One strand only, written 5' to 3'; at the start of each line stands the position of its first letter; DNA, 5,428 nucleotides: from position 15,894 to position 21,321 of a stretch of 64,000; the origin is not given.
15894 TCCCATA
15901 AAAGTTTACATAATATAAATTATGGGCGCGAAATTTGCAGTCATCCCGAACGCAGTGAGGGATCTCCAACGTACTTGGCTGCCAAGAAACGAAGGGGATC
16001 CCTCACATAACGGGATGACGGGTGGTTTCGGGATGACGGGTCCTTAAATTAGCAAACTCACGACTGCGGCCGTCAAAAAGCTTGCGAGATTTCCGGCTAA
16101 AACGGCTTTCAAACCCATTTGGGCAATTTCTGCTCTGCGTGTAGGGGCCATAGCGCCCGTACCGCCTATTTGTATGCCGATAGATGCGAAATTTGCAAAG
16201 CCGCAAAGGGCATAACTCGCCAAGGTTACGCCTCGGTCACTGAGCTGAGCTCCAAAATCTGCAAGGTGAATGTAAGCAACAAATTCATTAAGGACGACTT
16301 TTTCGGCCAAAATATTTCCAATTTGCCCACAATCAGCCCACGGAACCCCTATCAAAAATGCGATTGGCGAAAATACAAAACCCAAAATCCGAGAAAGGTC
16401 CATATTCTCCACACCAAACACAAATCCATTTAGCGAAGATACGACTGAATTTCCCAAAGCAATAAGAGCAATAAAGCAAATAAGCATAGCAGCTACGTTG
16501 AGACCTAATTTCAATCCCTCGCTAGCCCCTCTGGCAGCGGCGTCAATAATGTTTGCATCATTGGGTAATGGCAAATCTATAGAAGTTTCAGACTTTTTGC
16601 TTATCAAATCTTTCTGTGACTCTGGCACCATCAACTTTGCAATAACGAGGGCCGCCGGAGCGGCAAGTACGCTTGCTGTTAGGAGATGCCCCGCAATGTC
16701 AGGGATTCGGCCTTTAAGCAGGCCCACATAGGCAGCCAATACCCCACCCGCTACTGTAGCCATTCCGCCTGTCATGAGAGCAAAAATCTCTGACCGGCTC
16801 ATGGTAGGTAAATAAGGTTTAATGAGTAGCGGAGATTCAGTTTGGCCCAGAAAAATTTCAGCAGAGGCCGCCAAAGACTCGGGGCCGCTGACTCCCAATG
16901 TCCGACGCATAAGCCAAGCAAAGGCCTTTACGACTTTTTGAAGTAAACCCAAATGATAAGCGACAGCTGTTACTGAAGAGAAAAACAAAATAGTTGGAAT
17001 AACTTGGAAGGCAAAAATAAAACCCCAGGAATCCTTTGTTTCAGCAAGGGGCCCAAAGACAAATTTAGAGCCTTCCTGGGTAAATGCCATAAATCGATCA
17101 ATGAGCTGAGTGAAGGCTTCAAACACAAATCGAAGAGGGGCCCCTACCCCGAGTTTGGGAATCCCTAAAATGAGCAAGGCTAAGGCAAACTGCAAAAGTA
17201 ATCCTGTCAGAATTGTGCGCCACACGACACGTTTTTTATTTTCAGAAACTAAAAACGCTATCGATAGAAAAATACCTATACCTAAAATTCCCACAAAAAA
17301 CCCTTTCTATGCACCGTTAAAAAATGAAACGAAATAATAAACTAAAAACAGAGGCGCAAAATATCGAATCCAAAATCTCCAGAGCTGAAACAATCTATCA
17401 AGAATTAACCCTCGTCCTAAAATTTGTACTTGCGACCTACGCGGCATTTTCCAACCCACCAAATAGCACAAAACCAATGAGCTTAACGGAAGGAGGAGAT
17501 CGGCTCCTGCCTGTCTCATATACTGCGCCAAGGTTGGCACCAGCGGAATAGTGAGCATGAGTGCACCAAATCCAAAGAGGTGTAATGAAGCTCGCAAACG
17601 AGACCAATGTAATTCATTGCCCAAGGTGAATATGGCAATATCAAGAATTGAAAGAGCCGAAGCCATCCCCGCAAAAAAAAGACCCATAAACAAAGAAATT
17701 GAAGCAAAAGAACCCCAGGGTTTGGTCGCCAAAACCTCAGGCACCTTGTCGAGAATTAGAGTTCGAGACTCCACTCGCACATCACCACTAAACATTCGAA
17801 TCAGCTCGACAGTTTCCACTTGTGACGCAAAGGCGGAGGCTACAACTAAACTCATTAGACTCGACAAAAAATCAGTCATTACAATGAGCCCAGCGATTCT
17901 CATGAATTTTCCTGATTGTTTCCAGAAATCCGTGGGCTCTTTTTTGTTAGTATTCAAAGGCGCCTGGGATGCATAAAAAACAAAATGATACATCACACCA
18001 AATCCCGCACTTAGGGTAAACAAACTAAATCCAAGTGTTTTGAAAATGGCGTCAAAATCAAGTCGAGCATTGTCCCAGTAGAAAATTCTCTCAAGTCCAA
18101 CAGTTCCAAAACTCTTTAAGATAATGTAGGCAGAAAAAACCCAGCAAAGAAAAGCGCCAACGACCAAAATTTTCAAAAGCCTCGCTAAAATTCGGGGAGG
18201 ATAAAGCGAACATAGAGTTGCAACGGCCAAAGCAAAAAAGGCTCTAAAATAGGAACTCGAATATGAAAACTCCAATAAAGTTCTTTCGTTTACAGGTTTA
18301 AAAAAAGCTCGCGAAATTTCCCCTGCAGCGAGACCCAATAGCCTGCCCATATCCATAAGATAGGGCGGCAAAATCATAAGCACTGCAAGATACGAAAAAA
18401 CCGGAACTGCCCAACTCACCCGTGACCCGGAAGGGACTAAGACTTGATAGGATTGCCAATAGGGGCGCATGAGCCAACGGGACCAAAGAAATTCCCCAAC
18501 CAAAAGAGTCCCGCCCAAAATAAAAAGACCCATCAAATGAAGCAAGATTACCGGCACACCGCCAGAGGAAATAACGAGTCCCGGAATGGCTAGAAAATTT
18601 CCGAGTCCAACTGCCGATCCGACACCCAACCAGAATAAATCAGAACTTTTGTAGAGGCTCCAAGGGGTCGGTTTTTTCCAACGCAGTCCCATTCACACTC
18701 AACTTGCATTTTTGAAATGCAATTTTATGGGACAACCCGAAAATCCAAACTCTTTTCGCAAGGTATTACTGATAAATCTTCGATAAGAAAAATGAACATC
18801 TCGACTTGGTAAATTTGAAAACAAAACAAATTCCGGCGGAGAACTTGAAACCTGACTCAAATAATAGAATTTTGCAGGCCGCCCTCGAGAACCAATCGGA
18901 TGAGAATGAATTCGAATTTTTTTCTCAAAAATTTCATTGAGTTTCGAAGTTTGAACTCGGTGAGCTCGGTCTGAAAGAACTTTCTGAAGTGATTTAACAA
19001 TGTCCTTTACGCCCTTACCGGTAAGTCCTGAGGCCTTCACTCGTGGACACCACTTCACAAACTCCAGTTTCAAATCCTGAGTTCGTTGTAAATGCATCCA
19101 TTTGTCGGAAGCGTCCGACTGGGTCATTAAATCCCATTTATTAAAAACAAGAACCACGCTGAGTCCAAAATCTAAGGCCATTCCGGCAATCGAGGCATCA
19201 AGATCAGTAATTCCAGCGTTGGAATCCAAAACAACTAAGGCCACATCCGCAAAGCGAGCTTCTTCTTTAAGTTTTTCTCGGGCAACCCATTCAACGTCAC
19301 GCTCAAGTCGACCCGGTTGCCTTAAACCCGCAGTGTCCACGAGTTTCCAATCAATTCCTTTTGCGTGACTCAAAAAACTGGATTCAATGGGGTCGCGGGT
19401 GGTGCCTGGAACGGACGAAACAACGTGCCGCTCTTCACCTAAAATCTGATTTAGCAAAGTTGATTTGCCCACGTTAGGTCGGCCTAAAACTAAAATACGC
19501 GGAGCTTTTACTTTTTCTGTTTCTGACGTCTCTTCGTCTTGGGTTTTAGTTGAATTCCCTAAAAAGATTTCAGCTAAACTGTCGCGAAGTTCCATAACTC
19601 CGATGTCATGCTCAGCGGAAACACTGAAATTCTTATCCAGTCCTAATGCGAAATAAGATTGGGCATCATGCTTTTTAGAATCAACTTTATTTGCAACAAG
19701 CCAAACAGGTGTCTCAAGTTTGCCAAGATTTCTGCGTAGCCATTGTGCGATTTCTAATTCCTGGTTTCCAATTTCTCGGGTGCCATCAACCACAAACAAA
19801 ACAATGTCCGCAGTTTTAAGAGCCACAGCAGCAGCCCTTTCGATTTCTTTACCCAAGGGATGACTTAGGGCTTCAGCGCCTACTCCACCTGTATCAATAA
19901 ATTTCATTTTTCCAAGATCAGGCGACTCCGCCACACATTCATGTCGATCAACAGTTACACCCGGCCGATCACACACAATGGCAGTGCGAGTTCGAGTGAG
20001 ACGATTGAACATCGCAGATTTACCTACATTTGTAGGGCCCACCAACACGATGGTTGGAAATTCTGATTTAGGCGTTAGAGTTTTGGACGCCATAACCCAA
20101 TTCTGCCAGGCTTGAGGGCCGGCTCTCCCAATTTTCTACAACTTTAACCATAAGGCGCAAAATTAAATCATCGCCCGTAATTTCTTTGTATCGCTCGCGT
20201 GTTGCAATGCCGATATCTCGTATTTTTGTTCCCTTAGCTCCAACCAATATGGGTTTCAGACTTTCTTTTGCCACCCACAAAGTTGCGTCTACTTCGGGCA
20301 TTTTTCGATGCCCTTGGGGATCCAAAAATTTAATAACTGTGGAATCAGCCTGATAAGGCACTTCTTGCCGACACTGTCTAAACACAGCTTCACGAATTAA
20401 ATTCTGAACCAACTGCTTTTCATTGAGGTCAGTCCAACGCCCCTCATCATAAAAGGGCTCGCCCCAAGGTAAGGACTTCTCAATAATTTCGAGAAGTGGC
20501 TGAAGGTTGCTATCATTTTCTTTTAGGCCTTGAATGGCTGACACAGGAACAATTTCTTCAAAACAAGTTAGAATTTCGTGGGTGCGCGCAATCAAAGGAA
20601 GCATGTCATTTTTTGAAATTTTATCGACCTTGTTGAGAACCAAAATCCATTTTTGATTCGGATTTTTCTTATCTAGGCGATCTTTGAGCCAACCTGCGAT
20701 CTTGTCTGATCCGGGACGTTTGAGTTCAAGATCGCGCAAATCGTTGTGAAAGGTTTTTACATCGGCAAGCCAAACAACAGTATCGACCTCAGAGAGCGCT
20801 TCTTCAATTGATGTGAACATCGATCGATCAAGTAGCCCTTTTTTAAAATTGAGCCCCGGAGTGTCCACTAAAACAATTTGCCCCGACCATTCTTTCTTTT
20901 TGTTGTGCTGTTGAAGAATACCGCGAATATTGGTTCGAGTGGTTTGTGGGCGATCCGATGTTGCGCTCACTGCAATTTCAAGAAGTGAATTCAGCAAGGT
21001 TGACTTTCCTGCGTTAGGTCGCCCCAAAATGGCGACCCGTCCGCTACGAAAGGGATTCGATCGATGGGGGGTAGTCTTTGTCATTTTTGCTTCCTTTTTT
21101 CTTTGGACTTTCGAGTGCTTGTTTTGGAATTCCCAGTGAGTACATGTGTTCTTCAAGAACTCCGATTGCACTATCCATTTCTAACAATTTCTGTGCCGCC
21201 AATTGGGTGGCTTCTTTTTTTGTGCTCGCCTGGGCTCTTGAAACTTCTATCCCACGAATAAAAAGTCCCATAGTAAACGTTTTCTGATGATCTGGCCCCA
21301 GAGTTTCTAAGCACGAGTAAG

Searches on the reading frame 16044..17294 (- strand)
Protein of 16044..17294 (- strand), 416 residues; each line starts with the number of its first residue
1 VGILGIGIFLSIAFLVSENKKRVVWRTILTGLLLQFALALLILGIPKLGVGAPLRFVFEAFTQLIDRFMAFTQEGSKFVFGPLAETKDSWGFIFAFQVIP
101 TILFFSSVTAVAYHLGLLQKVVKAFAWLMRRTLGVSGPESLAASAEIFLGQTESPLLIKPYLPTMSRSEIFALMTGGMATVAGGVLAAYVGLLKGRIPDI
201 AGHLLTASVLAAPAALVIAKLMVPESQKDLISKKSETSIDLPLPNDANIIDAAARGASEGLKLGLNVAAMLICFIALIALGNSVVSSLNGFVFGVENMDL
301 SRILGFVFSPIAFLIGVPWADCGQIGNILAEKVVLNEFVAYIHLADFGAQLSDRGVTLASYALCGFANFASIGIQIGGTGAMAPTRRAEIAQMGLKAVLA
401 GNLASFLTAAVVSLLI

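Call 6: search_protein_families(library=pfam, proteins=[window:16044-17294:-], max_evalue=0.001)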
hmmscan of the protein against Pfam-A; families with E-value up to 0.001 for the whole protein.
window:16044-17294:- (416 aa): 3 families
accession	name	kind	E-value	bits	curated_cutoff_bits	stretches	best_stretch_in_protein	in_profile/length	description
PF07662.18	Nucleos_tra2_C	-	2.4e-74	250.1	32.3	1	203-412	1-212/213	Na+ dependent nucleoside transporter C-terminus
PF07670.19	Gate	-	1.1e-19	71.2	29.6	1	95-193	1-101/104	Nucleoside recognition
PF01773.25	Nucleos_tra2_N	-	6.4e-19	68.7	27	1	4-83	1-74/74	Na+ dependent nucleoside transporter N-terminus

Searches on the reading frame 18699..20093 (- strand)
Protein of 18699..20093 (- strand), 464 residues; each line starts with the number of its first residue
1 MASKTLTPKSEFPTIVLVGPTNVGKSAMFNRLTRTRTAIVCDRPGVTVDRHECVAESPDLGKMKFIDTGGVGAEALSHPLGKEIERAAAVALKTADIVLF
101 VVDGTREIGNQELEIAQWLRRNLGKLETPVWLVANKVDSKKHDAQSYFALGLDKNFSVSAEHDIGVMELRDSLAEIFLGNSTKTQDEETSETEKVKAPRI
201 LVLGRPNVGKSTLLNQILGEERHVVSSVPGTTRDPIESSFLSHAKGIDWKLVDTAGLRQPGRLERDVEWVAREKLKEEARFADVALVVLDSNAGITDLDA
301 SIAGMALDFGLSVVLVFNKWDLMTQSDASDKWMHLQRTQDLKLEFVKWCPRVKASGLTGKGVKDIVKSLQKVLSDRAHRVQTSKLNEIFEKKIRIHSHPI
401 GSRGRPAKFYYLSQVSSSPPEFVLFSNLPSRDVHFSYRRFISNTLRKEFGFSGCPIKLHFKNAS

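Call 6: search_protein_families(library=pfam, proteins=[window:18699-20093:-], max_evalue=0.001)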
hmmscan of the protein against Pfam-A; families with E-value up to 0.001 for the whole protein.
window:18699-20093:- (464 aa): 18 families
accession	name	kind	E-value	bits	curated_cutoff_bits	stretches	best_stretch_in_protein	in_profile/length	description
PF01926.29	MMR_HSR1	-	7.3e-47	158.6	21.9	2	199-319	1-113/113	50S ribosome-binding GTPase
PF14714.11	KH_dom-like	-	1.7e-26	92.7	27.3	1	379-461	1-81/81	KH-domain-like of EngA bacterial GTPase enzymes, C-terminal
PF02421.24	FeoB_N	-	2.1e-24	86.3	27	2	14-147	2-125/156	Ferrous iron transport protein B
PF00009.33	GTP_EFTU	-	3.1e-14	53.4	26.5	1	278-373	89-186/188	Elongation factor Tu GTP binding domain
PF04548.22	AIG1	-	1.2e-12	48.1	27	1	14-146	2-136/212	AIG1 family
PF00350.29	Dynamin_N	-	1.6e-12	48.2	27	1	200-236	1-36/168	Dynamin family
PF03193.22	RsgA_GTPase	-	5e-11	43.2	30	0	181-260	90-171/174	RsgA GTPase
PF08477.19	Roc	-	1.1e-07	32.5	27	0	15-138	2-119/119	Ras of Complex, Roc, domain of DAPkinase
PF00071.28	Ras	-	1.3e-07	31.8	21.6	0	199-257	1-58/162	Ras family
PF09439.16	SRPRB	-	2.6e-07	30.6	25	1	12-106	3-84/178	Signal recognition particle receptor beta subunit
PF00025.27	Arf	-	1.5e-05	25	22.3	0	195-225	12-42/174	ADP-ribosylation factor family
PF02492.25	cobW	-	2.1e-05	24.7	20.7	0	245-332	82-165/180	CobW/HypB/UreG, nucleotide-binding domain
PF03308.22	MeaB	-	7.2e-05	22.3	23.1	0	241-371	120-233/273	Methylmalonyl Co-A mutase-associated GTPase MeaB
PF05621.17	TniB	-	0.00011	22.1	22.4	0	8-36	31-59/189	Bacterial TniB protein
PF06858.20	NOG1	-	0.00016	21.8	27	1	83-138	1-58/58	Nucleolar GTP-binding protein 1 (NOG1)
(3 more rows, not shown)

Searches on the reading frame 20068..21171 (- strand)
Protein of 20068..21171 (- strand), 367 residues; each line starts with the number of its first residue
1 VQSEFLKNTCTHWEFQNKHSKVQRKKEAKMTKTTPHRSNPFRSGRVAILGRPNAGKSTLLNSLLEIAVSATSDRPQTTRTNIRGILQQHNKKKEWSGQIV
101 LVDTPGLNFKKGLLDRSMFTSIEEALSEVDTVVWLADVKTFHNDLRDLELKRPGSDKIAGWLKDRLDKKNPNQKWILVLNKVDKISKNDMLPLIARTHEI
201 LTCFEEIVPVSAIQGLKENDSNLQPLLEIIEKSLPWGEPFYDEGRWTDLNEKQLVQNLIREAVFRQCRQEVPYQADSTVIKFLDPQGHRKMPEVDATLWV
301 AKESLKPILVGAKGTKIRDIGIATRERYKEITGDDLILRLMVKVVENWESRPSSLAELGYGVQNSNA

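Call 6: search_protein_families(library=pfam, proteins=[window:20068-21171:-], max_evalue=0.001)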
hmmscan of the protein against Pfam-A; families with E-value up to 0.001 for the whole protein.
window:20068-21171:- (367 aa): 7 families
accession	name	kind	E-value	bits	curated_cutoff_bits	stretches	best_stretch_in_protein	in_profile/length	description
PF01926.29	MMR_HSR1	-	2.6e-19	69.8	21.9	1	45-181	1-113/113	50S ribosome-binding GTPase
PF00350.29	Dynamin_N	-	6.8e-08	33.1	27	1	46-81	1-36/168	Dynamin family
PF00009.33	GTP_EFTU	-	2.4e-06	27.7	26.5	0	173-235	122-187/188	Elongation factor Tu GTP binding domain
PF02421.24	FeoB_N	-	2e-05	24.6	27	1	45-107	2-57/156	Ferrous iron transport protein B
PF07650.23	KH_2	-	2.6e-05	24.4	22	1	294-348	20-77/78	KH domain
PF19993.5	DO-GTPase2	-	3.4e-05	24.1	27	0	71-189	59-180/226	Double-GTPase 2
PF03193.22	RsgA_GTPase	-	0.00051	20.3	30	0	41-108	104-169/174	RsgA GTPase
